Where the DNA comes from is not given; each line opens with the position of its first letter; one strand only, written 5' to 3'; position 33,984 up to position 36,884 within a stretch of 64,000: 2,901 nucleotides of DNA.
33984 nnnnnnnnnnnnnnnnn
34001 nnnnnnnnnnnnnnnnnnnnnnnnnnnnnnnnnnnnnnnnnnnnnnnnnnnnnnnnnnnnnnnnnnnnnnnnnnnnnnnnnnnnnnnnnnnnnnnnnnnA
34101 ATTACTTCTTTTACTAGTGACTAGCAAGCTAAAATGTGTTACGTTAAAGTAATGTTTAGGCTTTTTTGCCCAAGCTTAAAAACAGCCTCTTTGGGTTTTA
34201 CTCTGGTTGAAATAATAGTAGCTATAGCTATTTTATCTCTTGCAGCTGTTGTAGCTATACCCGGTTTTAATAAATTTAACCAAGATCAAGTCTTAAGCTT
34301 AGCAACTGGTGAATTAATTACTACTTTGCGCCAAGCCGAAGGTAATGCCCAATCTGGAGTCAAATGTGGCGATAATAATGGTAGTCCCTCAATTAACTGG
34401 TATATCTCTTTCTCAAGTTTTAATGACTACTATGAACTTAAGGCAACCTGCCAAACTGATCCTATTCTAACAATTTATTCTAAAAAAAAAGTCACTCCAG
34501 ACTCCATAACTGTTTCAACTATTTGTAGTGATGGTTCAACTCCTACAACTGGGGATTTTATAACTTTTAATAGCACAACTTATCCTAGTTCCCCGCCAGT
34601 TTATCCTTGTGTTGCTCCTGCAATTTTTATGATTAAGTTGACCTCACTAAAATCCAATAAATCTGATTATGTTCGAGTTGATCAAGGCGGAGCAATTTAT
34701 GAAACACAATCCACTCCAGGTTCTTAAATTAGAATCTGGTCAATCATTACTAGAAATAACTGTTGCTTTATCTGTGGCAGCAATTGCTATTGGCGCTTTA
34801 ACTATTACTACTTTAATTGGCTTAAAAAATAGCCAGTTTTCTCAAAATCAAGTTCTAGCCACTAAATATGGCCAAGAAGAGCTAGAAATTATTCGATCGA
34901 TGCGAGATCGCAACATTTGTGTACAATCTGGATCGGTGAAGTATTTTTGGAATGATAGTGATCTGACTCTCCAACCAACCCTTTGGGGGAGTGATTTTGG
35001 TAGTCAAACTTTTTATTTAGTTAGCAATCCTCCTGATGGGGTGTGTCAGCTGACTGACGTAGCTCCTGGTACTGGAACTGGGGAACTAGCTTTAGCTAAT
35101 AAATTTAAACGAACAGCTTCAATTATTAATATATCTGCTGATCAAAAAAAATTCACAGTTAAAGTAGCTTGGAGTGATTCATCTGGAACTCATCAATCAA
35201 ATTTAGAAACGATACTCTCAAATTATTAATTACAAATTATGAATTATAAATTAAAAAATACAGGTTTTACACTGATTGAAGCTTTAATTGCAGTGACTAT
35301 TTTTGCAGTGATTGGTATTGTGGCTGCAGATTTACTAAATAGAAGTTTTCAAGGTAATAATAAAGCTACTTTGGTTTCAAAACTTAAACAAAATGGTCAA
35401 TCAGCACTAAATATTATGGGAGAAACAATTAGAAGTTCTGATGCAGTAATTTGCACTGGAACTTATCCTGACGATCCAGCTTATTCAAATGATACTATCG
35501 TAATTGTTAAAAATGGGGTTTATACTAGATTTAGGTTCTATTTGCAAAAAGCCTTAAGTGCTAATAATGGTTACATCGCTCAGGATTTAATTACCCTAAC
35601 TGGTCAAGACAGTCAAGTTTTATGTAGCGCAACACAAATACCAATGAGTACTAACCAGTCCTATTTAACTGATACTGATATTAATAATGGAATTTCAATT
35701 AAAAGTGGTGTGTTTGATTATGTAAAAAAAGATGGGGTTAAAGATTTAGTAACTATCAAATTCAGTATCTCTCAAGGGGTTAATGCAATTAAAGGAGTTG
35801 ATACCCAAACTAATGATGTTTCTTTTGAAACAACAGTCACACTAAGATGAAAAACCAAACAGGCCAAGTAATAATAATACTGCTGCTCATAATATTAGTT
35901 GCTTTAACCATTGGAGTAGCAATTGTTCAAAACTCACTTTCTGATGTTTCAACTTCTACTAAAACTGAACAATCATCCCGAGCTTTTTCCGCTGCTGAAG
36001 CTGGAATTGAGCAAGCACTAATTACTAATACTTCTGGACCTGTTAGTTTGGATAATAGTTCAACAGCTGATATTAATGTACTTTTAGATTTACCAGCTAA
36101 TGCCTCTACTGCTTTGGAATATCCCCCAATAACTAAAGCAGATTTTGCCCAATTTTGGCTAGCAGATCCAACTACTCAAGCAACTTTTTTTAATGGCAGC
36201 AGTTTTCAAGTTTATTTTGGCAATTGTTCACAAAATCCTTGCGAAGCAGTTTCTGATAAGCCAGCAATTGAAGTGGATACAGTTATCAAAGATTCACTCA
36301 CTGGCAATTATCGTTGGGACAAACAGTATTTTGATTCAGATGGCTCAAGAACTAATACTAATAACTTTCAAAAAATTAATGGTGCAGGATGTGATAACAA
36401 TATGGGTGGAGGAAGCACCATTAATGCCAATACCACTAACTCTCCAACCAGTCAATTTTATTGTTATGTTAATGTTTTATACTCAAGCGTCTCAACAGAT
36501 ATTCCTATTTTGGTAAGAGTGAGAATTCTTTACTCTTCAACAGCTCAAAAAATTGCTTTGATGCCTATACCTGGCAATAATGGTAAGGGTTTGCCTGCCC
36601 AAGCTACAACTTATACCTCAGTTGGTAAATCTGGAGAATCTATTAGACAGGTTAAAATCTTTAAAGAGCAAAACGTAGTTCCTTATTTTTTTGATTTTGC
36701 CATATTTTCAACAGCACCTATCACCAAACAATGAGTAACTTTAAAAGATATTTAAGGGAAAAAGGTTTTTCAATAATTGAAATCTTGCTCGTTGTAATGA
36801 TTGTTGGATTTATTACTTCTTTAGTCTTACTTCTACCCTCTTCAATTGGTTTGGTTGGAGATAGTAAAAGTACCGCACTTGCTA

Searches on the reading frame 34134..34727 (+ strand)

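Call 72: search_protein_families(library=pfam, proteins=[window:34134-34727:+], max_evalue=0.001)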
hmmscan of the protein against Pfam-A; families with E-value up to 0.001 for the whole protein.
window:34134-34727:+ (197 aa): 1 family
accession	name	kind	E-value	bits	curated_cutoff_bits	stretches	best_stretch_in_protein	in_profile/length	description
PF07963.17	N_methyl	-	1.5e-05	24.8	21.2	1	20-41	5-26/27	Prokaryotic N-terminal methylation motif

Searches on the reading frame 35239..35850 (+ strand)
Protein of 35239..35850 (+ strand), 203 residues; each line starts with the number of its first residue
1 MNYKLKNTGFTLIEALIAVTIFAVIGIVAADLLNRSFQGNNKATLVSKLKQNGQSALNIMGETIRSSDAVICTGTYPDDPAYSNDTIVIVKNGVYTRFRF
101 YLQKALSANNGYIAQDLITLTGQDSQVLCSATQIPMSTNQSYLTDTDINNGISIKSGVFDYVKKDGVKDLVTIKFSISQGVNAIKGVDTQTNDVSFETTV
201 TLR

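Call 72: search_protein_families(library=pfam, proteins=[window:35239-35850:+], max_evalue=0.001)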
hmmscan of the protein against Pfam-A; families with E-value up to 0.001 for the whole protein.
window:35239-35850:+ (203 aa): 1 family
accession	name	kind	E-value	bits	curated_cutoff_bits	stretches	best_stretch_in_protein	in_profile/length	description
PF07963.17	N_methyl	-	1.4e-06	28.1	21.2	1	6-29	3-26/27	Prokaryotic N-terminal methylation motif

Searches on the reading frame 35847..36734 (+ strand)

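Call 72: search_protein_families(library=pfam, proteins=[window:35847-36734:+], max_evalue=0.001)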
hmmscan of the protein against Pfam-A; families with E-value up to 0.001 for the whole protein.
window:35847-36734:+ (295 aa): 1 family
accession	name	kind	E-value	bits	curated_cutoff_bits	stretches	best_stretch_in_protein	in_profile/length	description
PF14341.11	PilX_N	-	1.3e-05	25.5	25.5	1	6-55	2-51/51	PilX N-terminal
